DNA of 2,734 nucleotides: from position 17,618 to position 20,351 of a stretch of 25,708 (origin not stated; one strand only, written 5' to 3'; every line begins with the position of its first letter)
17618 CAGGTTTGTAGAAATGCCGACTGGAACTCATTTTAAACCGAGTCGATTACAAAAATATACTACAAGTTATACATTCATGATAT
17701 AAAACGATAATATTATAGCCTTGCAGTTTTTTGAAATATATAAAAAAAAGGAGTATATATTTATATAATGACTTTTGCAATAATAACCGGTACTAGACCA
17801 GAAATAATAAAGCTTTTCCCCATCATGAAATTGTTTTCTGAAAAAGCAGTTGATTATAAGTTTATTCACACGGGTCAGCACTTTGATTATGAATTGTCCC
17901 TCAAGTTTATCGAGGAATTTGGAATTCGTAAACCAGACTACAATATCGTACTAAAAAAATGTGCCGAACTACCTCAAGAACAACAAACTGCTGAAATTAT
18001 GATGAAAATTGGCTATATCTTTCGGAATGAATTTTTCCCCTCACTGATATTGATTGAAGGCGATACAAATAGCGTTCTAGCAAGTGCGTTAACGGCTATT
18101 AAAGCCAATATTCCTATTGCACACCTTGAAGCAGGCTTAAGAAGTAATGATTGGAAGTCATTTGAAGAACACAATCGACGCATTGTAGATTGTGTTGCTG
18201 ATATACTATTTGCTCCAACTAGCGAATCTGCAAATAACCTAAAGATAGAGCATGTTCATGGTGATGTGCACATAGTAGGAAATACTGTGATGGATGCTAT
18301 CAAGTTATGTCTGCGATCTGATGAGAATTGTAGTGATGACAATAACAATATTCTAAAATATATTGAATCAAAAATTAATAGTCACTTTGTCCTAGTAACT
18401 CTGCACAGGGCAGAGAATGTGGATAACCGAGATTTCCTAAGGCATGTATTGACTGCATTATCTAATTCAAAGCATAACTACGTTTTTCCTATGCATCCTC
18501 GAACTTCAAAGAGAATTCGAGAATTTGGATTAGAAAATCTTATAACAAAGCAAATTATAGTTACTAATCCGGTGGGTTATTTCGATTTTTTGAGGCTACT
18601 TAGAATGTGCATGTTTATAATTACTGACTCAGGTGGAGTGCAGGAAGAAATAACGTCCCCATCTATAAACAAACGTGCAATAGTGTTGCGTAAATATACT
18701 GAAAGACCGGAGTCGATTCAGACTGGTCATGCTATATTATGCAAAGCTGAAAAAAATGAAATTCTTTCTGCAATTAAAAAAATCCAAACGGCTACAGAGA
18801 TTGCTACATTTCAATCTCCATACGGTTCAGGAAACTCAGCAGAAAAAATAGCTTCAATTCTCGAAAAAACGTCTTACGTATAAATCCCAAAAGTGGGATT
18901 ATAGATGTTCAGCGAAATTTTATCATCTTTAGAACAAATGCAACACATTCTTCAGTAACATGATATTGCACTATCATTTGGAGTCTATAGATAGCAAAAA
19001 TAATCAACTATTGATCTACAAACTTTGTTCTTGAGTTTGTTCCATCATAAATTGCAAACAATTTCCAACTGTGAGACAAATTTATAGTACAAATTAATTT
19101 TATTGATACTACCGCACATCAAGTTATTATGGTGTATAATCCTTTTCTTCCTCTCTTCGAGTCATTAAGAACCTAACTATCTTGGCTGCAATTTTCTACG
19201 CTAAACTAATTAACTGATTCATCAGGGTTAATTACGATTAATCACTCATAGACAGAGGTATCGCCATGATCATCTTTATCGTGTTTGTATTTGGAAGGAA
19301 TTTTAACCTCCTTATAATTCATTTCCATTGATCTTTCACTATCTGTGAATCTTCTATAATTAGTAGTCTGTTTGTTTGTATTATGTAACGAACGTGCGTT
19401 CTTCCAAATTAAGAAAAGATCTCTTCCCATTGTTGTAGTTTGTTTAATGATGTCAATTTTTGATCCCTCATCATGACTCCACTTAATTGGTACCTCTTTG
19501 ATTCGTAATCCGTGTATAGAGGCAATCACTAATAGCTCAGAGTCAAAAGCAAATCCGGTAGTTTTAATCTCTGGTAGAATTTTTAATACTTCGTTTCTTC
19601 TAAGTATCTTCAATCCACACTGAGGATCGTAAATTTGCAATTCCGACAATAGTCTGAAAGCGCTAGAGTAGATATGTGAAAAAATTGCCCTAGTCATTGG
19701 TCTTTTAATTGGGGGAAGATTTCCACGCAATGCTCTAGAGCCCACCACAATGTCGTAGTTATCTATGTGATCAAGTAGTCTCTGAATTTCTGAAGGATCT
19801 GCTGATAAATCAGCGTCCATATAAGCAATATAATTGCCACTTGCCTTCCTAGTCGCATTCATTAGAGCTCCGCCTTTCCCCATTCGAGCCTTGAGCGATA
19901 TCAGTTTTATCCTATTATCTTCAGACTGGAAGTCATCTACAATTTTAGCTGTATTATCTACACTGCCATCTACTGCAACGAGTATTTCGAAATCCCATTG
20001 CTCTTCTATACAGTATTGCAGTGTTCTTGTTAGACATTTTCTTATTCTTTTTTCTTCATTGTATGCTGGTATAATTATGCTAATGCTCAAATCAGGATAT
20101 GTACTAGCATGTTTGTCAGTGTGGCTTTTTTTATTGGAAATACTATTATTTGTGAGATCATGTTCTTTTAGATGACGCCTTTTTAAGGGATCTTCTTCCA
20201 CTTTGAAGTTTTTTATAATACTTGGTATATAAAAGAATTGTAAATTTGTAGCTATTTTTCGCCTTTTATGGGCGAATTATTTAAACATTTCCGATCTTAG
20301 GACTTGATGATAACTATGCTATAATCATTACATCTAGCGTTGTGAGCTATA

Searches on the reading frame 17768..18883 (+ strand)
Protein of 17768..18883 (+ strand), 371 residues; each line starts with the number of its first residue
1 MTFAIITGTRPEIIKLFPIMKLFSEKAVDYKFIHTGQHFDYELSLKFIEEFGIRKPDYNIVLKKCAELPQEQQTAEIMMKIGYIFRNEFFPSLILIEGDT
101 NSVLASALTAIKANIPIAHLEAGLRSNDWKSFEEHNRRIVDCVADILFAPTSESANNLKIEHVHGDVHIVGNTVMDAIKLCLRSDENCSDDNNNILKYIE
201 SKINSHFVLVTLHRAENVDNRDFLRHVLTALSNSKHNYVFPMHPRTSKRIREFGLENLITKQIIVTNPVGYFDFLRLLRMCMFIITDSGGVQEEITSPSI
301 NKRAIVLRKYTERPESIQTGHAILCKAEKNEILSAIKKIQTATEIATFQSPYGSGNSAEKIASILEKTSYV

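Call 8: search_protein_families(library=pfam, proteins=[window:17768-18883:+], max_evalue=0.001)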
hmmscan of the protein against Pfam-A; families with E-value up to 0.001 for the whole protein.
window:17768-18883:+ (371 aa): 1 family
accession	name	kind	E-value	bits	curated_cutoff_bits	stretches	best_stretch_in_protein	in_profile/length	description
PF02350.25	Epimerase_2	-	5.2e-90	302.2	30.6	1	24-366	5-347/347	UDP-N-acetylglucosamine 2-epimerase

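Call 67: list_cluster_members(proteins=[window:17768-18883:+, window:20391-21539:-, window:31-1254:-, window:11448-12305:+, window:8167-9393:+, window:4740-5600:-, window:14939-16555:-])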
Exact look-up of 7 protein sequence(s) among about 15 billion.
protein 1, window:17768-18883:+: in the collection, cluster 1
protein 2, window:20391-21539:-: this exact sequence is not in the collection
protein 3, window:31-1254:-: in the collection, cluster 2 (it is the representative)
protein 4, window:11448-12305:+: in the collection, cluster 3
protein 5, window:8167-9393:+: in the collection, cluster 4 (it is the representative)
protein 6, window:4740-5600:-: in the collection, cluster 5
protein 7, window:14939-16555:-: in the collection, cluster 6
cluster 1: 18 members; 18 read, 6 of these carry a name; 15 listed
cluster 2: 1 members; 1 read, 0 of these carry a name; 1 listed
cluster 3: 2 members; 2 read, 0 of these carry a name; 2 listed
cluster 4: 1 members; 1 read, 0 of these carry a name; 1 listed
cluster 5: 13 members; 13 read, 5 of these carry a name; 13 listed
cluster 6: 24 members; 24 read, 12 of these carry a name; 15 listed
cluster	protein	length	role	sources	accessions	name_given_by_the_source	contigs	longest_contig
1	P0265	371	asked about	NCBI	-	-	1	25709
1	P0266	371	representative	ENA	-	-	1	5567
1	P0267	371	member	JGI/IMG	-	UDP-N-acetylglucosamine 2-epimerase (non-hydrolysing)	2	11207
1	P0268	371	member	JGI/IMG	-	UDP-N-acetylglucosamine 2-epimerase (non-hydrolysing)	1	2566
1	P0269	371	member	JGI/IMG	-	UDP-N-acetylglucosamine 2-epimerase (non-hydrolysing)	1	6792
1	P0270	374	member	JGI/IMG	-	UDP-N-acetylglucosamine 2-epimerase (non-hydrolysing)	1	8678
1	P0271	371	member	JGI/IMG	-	UDP-N-acetylglucosamine 2-epimerase (non-hydrolysing)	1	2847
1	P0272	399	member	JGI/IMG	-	UDP-N-acetylglucosamine 2-epimerase (non-hydrolysing)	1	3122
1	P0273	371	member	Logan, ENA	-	-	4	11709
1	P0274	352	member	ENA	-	-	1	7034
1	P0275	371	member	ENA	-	-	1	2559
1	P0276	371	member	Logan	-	-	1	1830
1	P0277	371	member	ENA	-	-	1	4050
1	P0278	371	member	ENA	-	-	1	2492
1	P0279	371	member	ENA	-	-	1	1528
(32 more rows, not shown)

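Call 68: find_homologous_proteins(query=window:17768-18883:+, max_evalue=1e-80)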
Query window:17768-18883:+ (371 aa): 1293 proteins with E <= 1e-80 among 8000 candidates; the best 120 are listed.
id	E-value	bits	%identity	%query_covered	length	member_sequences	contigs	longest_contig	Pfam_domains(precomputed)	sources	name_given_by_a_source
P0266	5.9e-225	764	91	100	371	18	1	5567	PF02350.26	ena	-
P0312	7.6e-220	747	91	99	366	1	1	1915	PF02350.26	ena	-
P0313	1.3e-188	644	75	100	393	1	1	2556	PF02350.26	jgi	jgi:UDP-N-acetylglucosamine 2-epimerase (non-hydrolysing)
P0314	7.7e-187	638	78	99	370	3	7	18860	PF02350.26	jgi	jgi:UDP-N-acetylglucosamine 2-epimerase (non-hydrolysing)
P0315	1.5e-181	621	73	98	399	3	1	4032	PF02350.26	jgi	jgi:UDP-N-acetylglucosamine 2-epimerase (non-hydrolysing)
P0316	1.5e-173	595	76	95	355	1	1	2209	PF02350.26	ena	-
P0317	6.1e-145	501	62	100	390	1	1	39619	PF02350.26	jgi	jgi:UDP-N-acetylglucosamine 2-epimerase (non-hydrolysing)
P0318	9.0e-145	500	64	100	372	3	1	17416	PF02350.26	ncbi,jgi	jgi:UDP-N-acetylglucosamine 2-epimerase (non-hydrolysing)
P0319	9.5e-143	493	63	100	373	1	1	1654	PF02350.26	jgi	jgi:UDP-N-acetylglucosamine 2-epimerase (non-hydrolysing)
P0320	4.5e-138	478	61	99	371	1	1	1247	PF02350.26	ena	-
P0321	4.5e-138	478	57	100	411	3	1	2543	PF02350.26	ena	-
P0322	7.5e-138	477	61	99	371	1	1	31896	PF02350.26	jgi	jgi:UDP-N-acetylglucosamine 2-epimerase (non-hydrolysing)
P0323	1.5e-137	476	60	99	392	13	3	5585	PF02350.26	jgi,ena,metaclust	metaclust:\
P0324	1.8e-137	476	60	99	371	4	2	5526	PF02350.26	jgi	-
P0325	3.0e-137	475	60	99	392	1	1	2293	PF02350.26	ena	-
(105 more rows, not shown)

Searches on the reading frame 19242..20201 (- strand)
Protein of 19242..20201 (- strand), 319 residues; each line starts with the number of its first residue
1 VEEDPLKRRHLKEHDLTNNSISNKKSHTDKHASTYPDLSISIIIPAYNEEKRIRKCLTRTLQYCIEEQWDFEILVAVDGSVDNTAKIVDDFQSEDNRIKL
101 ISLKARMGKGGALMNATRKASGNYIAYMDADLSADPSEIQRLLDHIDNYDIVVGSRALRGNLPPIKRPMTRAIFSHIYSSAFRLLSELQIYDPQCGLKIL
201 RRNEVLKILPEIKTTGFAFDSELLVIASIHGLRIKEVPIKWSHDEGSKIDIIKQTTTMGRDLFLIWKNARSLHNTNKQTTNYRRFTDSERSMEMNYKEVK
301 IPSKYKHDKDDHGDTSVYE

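Call 8: search_protein_families(library=pfam, proteins=[window:19242-20201:-], max_evalue=0.001)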
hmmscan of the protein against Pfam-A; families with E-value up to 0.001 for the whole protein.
window:19242-20201:- (319 aa): 3 families
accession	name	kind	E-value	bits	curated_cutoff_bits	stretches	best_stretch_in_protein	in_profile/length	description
PF00535.33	Glycos_transf_2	-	7.1e-34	117.6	23.3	1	41-202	1-161/168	Glycosyl transferase family 2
PF13641.12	Glyco_tranf_2_3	-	7.1e-10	39.7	27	1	40-238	3-205/230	Glycosyltransferase like family 2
PF10111.15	Glyco_tranf_2_2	-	1.9e-05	24.7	27.3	1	41-144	1-104/276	Glycosyltransferase like family 2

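Call 42: search_protein_families(library=ncbifam, proteins=[window:19242-20201:-], max_evalue=0.01)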
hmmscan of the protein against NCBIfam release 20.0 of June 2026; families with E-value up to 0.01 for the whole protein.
window:19242-20201:- (319 aa): 28 families (the best 25 are shown)
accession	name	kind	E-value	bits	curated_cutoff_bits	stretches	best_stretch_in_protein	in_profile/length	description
NF047588.1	GlcsyltransPgfSStrep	equivalog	8.6e-21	74.4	500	1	39-209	2-168/308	glycosyltransferase PgfS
NF007986.1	PRK10714.1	equivalog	2.4e-20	72.8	529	1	40-205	8-169/316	undecaprenyl-phosphate 4-deoxy-4-formamido-L-arabinose transferase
TIGR03937.1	PgaC_IcaA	equivalog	3.6e-18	65.7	422.3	1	26-148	35-152/407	poly-beta-1,6-N-acetyl-D-glucosamine synthase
NF007482.0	PRK10073.1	equivalog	5.8e-14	51.8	423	1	39-150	7-114/334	glycosyltransferase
TIGR04182.1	glyco_TIGR04182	equivalog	9.1e-14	51.5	325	1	40-259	2-211/293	S-layer glycoprotein N-glycosyltransferase AglJ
NF047683.1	TeichurnBiosyTuaG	equivalog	9.5e-14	51.6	400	1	39-147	7-112/252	teichuronic acid biosynthesis protein TuaG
NF038302.1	EPS_HpsE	equivalog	5.2e-12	45.3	300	1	39-139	2-104/307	hormogonium polysaccharide biosynthesis glycosyltransferase HpsE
NF050050.1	ProtGlycPglI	equivalog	5.4e-12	45.7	500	1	40-154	4-117/306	GalNAc(5)-diNAcBac-PP-undecaprenol beta-1,3-glucosyltransferase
NF010496.0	PRK13915.1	equivalog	6.9e-12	45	262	1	15-142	8-138/307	glucosyl-3-phosphoglycerate synthase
TIGR03111.1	glyc2_xrt_Gpos1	hypoth_equivalog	1.1e-11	44.3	363.95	1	25-148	38-158/439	TIGR03111 family XrtG-associated glycosyltransferase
TIGR04242.1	nodulat_NodC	equivalog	1.9e-11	43.6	550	1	24-150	34-160/395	chitooligosaccharide synthase NodC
NF041391.1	DPhHxTase_Halo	equivalog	3.1e-11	42.6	375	1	46-259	3-202/213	dolichyl-phosphate hexose transferase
NF058614.1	PPMAGASynPpgS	equivalog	6.2e-11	42.2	370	1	41-243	3-198/226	polyprenyl-phospho-N-acetylgalactosaminyl synthase PpgS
TIGR04283.1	glyco_like_mftF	equivalog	6.7e-11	42.2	182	1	40-147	1-98/221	TIGR04283 family arsenosugar biosynthesis glycosyltransferase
NF041875.1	EPS_EpsD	equivalog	2.1e-09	37.2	370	1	40-146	1-104/325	exopolysaccharide biosynthesis glycosyltransferase EpsD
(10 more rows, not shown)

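Call 73: search_solved_structures(query=window:19242-20201:-, max_evalue=0.00001)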
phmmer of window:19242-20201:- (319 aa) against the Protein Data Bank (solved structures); distinct sequences matched with E-value up to 0.00001: 16.
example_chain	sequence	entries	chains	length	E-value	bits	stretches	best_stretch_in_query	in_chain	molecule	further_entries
2z87_A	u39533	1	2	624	5.1e-21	78.3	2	39-146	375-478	Chondroitin synthase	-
2z86_A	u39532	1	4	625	5.2e-21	78.3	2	39-146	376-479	Chondroitin synthase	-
9hwj_A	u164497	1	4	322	1.2e-15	60.6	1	35-156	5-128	Undecaprenyl-phosphate 4-deoxy-4-formamido-L-arabinose transferase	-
9nye_A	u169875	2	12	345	2.2e-15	59.8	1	36-174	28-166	Glycosyltransferase sll0501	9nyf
5eke_A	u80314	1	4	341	2.6e-15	59.5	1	37-174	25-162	Uncharacterized glycosyltransferase sll0501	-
5ekp_C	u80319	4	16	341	2.6e-15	59.5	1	37-174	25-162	Uncharacterized glycosyltransferase sll0501 | Glycosyltransferase sll0501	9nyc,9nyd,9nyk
5mlz_A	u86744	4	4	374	2.7e-14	56.2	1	35-239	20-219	Dolichol monophosphate mannose synthase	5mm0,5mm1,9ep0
8vxh_A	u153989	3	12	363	1.2e-13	54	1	35-155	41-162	Undecaprenyl-phosphate 4-deoxy-4-formamido-L-arabinose transferase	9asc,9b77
9bhc_C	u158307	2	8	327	1.4e-13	53.8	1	36-159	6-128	Undecaprenyl-phosphate 4-deoxy-4-formamido-L-arabinose transferase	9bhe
5hea_A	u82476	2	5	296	1.3e-11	47.4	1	40-142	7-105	Putative glycosyltransferase (GalT1)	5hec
3bcv_A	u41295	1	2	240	5e-10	42.2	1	39-138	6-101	Putative glycosyltransferase protein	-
6p61_A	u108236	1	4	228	3.3e-09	39.5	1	31-153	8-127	Glycosyltransferase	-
5tze_C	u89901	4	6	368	1.9e-07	33.7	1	39-149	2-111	Glycosyl transferase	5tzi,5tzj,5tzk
5tz8_A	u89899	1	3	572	2.7e-07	33.2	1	39-149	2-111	Glycosyl transferase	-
8bz4_A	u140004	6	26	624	2e-06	30.4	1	35-156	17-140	Glycosyltransferase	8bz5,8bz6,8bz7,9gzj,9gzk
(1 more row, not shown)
